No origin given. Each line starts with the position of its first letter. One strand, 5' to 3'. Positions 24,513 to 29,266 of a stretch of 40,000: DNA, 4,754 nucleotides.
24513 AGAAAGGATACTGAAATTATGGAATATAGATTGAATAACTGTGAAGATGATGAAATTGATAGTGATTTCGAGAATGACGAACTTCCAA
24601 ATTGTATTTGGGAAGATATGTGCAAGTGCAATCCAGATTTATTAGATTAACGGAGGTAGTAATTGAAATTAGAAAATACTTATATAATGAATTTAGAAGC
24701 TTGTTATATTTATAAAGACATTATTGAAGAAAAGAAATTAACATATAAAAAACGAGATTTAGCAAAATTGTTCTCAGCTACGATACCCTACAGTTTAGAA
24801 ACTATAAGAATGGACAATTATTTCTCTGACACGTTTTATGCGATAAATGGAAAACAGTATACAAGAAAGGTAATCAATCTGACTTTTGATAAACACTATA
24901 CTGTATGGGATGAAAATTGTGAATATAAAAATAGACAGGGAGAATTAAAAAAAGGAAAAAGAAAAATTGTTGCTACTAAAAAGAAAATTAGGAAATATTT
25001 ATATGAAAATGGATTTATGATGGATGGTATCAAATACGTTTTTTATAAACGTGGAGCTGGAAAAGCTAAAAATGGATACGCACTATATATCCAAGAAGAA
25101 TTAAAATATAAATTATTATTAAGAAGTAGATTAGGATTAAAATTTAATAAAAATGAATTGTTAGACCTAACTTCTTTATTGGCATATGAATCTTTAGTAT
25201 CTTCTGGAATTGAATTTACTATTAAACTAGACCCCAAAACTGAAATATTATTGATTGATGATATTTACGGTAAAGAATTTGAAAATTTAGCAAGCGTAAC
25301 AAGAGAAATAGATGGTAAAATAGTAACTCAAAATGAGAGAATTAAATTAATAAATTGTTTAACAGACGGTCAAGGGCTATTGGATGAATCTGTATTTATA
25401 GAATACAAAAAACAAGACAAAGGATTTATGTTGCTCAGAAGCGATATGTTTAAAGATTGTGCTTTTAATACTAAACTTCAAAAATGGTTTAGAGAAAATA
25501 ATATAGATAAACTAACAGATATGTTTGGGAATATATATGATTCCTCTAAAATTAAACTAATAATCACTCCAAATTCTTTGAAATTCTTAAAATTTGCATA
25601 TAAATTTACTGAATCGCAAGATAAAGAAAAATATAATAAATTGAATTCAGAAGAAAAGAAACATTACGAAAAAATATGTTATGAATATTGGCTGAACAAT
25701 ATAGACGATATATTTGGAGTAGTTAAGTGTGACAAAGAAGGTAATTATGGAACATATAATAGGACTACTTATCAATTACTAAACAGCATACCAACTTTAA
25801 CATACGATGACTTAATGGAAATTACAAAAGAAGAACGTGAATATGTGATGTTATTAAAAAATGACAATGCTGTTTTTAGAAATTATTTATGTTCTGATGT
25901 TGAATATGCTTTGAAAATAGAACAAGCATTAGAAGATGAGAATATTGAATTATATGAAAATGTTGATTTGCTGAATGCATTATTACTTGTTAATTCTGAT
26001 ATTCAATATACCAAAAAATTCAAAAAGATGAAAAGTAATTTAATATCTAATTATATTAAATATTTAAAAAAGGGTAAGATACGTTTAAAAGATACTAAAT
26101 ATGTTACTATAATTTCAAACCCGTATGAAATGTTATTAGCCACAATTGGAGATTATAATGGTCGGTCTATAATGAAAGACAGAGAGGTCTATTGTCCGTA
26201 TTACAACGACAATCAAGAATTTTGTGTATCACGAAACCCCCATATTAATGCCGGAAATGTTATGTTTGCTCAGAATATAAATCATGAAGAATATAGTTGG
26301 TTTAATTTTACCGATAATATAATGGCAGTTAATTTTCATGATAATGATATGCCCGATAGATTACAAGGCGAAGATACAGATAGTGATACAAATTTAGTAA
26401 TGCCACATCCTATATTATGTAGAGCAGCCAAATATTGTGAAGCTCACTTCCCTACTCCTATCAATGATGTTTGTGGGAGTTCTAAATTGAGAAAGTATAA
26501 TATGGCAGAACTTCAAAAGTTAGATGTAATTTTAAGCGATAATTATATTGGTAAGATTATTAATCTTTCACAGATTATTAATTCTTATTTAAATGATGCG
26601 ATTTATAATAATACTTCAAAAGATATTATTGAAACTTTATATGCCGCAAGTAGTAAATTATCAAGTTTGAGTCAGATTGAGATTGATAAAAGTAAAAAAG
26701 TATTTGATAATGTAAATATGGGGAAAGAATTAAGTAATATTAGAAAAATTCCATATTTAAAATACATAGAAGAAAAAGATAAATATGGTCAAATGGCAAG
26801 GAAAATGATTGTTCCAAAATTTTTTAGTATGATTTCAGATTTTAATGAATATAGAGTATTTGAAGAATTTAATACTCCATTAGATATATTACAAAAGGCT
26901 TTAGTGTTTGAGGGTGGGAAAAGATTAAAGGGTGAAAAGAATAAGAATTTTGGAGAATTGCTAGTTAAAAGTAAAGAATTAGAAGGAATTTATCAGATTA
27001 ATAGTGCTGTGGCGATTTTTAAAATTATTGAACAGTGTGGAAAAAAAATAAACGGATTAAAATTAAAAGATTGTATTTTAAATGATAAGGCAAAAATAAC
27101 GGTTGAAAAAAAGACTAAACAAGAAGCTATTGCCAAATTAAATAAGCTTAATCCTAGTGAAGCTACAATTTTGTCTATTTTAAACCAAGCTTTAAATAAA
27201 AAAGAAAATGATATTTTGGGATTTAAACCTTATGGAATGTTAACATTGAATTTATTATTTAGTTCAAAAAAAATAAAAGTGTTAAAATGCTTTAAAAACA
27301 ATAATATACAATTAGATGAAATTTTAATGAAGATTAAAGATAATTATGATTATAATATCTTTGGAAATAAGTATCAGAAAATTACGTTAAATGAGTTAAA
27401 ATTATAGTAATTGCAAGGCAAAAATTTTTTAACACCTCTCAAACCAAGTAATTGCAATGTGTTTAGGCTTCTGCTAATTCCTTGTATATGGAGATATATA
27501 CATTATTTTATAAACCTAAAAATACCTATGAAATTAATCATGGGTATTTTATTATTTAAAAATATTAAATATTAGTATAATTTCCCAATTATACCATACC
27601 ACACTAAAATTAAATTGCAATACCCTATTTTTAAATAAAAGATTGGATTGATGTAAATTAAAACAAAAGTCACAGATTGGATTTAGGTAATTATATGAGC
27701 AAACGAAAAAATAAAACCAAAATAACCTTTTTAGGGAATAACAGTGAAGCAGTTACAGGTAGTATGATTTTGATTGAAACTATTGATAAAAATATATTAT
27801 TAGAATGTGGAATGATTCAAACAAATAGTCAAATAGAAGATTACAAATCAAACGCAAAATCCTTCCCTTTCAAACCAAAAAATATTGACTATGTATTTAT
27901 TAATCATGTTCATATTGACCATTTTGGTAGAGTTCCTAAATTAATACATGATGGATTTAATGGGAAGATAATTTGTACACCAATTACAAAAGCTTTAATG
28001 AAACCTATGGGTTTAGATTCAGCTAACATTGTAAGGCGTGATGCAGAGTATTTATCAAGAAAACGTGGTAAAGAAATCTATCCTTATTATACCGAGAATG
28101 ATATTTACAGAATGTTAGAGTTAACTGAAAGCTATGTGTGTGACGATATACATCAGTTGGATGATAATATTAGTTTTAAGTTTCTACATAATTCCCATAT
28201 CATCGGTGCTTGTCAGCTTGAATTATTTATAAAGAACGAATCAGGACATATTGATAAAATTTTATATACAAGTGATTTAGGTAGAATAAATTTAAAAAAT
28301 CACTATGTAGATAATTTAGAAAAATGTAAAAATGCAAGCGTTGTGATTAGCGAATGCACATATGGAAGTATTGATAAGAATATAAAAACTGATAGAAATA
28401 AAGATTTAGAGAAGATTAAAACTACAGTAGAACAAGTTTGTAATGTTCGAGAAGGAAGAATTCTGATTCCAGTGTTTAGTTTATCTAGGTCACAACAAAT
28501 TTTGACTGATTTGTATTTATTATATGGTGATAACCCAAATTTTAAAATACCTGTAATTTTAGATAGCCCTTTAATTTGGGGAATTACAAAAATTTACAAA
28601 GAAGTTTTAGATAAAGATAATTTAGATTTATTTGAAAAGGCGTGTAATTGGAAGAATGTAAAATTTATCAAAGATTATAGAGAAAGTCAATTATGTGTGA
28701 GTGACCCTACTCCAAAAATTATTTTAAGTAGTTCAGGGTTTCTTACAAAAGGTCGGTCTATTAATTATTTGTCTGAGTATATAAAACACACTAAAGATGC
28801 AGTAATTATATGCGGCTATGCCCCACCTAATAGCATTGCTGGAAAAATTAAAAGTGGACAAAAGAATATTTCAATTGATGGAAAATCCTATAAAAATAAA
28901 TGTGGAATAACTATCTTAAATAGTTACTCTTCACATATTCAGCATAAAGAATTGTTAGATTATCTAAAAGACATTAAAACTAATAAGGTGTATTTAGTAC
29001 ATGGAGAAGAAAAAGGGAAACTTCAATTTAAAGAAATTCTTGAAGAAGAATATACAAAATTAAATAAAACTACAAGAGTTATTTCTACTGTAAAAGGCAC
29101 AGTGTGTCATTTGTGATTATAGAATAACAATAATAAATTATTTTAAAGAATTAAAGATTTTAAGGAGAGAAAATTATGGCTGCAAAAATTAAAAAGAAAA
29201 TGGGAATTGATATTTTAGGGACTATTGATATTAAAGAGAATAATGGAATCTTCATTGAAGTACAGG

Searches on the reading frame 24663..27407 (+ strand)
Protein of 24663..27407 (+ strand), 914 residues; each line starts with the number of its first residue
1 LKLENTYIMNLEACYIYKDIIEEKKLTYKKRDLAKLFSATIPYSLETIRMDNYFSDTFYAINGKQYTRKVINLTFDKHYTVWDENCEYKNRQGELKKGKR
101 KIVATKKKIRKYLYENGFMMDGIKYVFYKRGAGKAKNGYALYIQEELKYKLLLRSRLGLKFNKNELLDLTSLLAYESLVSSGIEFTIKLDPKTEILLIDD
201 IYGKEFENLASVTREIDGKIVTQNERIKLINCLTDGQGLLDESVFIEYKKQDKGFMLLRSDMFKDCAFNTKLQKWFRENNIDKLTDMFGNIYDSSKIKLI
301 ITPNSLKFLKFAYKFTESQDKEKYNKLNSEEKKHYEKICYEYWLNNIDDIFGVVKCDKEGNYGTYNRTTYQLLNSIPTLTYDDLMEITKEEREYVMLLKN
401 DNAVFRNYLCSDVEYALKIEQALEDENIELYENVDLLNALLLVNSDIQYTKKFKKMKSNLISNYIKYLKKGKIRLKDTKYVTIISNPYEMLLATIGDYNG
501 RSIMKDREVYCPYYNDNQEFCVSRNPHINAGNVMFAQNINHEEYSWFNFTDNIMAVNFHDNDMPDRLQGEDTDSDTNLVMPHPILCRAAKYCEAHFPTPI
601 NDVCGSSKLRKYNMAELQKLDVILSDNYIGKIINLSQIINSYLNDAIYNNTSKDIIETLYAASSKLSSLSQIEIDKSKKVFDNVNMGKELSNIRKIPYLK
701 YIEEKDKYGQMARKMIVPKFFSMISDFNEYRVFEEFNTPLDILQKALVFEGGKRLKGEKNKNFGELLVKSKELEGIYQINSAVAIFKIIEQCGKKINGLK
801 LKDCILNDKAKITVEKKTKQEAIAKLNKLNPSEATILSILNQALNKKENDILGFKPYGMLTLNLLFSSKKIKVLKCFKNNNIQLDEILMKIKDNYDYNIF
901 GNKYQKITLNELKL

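Call 24: search_protein_families(library=phrogs, proteins=[window:24663-27407:+], max_evalue=0.00001)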
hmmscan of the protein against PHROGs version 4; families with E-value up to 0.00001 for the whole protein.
window:24663-27407:+ (914 aa): 1 family
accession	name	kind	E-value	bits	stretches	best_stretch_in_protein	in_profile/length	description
phrog_8308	-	unknown function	2.9e-86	291.7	1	73-903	104-832/847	-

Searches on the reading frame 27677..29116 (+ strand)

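Call 24: search_protein_families(library=phrogs, proteins=[window:27677-29116:+], max_evalue=0.00001)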
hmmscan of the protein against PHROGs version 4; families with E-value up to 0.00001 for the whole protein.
window:27677-29116:+ (479 aa): 1 family
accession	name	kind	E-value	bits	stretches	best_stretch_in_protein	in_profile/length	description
phrog_36352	-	unknown function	5.2e-105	352.9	1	9-459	6-477/562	-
